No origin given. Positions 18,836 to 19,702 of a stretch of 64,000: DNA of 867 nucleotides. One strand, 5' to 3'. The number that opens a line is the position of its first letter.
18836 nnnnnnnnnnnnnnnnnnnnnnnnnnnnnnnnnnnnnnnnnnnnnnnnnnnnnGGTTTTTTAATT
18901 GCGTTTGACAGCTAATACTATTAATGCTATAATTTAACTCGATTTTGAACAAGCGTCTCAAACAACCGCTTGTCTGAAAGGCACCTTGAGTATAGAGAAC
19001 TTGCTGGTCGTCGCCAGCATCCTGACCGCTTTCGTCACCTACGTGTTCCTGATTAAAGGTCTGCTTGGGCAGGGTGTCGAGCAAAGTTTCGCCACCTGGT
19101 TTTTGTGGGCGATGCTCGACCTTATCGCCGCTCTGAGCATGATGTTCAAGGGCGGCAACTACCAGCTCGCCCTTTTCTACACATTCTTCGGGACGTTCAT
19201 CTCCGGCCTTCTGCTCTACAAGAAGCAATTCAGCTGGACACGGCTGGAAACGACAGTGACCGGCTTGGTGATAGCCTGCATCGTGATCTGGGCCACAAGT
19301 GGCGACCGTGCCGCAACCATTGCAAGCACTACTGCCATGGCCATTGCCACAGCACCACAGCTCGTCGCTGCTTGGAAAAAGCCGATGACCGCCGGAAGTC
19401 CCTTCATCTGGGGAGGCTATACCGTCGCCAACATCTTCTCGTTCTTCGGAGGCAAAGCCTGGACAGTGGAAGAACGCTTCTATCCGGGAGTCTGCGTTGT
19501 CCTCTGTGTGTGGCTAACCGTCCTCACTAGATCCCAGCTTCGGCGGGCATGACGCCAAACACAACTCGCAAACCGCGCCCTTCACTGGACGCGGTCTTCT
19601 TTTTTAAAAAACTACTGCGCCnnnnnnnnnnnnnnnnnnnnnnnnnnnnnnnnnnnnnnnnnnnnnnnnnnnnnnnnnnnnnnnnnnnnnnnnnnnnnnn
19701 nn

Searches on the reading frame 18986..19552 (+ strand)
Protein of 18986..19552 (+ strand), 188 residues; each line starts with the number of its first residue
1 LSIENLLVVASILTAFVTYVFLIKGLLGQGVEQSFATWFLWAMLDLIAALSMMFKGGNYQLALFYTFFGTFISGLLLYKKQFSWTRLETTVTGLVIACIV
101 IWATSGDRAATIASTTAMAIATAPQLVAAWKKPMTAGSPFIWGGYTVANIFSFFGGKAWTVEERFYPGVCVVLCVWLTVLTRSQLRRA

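Call 3: search_protein_families(library=pfam, proteins=[window:18986-19552:+], max_evalue=1)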
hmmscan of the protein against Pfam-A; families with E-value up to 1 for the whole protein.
window:18986-19552:+ (188 aa): 2 families
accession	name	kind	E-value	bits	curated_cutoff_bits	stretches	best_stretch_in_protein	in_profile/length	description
PF14358.11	DUF4405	-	0.011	16.6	26.7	1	61-91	4-34/66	Domain of unknown function (DUF4405)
PF14015.11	DUF4231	-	0.2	12.6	24.7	0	78-124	13-56/103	Protein of unknown function (DUF4231)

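Call 4: search_protein_families(library=padloc, proteins=[window:18986-19552:+], max_evalue=1)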
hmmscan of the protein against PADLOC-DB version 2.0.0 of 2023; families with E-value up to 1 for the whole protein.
window:18986-19552:+ (188 aa): 0 families

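Call 5: search_protein_families(library=ncbifam, proteins=[window:18986-19552:+], max_evalue=1)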
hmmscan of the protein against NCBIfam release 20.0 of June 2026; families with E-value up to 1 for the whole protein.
window:18986-19552:+ (188 aa): 0 families
